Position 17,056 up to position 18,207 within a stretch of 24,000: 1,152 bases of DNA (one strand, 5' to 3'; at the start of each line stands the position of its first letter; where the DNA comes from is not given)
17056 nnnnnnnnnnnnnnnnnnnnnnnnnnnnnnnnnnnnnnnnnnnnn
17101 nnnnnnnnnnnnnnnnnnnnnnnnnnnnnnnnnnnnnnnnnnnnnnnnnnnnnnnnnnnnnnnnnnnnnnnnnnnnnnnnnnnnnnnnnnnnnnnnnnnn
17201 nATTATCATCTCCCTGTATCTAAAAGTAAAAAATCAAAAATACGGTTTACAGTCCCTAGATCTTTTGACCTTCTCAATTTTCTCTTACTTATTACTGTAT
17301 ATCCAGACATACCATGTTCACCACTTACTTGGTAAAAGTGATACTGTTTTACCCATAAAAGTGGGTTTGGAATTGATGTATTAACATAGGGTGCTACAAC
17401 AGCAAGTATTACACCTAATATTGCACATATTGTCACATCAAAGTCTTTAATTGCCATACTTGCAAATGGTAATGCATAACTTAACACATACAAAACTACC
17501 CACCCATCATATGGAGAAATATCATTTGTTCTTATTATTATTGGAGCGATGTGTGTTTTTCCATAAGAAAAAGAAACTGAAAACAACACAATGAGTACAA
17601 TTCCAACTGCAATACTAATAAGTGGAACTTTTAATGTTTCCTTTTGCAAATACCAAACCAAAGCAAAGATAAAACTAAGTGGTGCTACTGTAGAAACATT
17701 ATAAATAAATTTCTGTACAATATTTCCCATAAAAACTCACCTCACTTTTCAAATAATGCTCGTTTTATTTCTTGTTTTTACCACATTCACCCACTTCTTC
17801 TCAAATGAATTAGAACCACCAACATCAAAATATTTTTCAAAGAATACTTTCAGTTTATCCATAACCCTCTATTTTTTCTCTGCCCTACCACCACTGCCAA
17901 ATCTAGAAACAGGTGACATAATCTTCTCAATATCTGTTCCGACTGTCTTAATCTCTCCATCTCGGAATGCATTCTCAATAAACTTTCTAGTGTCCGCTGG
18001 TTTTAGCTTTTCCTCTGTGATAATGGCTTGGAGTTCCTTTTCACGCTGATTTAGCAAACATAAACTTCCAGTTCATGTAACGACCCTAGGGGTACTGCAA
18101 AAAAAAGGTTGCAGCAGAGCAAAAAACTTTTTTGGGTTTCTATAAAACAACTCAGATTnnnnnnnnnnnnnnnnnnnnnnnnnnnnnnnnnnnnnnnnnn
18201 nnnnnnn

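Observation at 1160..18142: Six same-orientation copies of an ~87-bp TA-flanked, hairpin-rich miniature element separate nearly every gene module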

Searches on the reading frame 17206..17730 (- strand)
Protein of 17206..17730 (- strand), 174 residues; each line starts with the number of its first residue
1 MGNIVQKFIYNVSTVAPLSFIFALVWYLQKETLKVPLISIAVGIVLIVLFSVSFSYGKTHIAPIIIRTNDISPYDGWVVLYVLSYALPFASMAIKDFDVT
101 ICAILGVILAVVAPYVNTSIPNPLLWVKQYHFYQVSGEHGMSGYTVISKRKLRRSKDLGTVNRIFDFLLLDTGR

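Call 9: search_protein_families(library=pfam, proteins=[window:17206-17730:-], max_evalue=0.01)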
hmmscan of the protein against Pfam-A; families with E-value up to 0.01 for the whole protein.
window:17206-17730:- (174 aa): 0 families

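Call 36: find_encoding_contigs(protein=window:17206-17730:-, flank=6000, max_places=8)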
Protein window:17206-17730:- (174 aa): 6 contigs read that carry it; 5 places shown.
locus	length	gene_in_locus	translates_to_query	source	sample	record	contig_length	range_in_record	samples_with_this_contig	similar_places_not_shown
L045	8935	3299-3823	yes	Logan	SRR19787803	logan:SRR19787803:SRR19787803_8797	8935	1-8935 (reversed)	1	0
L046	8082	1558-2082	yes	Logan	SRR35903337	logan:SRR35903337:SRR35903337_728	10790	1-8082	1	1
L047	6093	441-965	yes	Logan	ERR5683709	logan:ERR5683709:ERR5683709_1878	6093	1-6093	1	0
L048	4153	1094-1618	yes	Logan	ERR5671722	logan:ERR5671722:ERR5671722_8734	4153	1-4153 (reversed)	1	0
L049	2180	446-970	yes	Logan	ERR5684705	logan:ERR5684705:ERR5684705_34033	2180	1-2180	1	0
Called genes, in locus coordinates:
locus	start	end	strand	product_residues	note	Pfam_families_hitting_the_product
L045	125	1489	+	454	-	PF05958:tRNA_U5-meth_tr, PF02475:TRM5-TYW2_MTfase (weak), PF01555:N6_N4_Mtase (weak), PF03602:Cons_hypoth95 (weak), PF05175:MTS, PF09445:Methyltransf_15 (weak), PF13649:Methyltransf_25 (weak), PF13847:Methyltransf_31, +1 more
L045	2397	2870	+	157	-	-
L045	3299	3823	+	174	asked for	PF28043:KwaA (weak)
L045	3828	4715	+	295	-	PF16162:KwaB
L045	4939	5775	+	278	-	PF08878:HamA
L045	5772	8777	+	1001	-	PF04851:ResIII, PF00270:DEAD, PF00271:Helicase_C (weak)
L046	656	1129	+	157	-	-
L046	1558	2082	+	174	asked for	PF28043:KwaA (weak)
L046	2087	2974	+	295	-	PF16162:KwaB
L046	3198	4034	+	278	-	PF08878:HamA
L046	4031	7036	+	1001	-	PF04851:ResIII, PF00270:DEAD, PF00271:Helicase_C (weak)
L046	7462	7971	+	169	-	PF14163:SieB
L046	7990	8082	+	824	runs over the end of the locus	PF01966:HD (weak), PF24391:HD-CE, PF13589:HATPase_c_3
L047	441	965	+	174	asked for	PF28043:KwaA (weak)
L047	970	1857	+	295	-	PF16162:KwaB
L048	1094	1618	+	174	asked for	PF28043:KwaA (weak)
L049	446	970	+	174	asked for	PF28043:KwaA (weak)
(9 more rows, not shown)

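Call 80: search_protein_families(library=padloc, proteins=[window:17206-17730:-], max_evalue=0.001)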
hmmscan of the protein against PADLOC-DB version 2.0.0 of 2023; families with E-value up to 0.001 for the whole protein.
window:17206-17730:- (174 aa): 9 families
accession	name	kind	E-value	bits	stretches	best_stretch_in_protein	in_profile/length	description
PDLC00221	KwaA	-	8e-26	89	1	3-172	3-170/173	Unknown function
PDLC00210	KwaA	-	7.5e-19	66.5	1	7-171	6-168/169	Unknown function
PDLC00216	KwaA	-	1.7e-17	62.2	1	3-170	3-169/173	Unknown function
PDLC00213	KwaA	-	2.8e-06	25.1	1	38-154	57-172/197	Unknown function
PDLC00219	KwaA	-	7.1e-06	24.1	1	26-157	43-177/194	Unknown function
PDLC00215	KwaA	-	1.6e-05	22.7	1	26-169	49-189/196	Unknown function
PDLC00217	KwaA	-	0.00019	19.1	1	42-144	50-160/193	Unknown function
PDLC00214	KwaA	-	0.00029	18.8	1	37-151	48-158/181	Unknown function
PDLC00220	KwaA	-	0.00047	18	1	35-156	59-181/198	Unknown function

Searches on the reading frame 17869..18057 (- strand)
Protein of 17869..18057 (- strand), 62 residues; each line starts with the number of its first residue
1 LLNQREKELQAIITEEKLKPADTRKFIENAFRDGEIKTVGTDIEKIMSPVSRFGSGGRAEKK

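Call 87: search_protein_families(library=pfam, proteins=[window:17869-18057:-], max_evalue=0.01)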
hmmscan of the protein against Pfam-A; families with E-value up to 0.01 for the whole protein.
window:17869-18057:- (62 aa): 1 family
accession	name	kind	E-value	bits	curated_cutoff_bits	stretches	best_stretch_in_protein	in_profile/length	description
PF12008.13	EcoR124_C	-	3.1e-09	37.3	23.1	1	3-61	187-245/260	Type I restriction and modification enzyme - subunit R C terminal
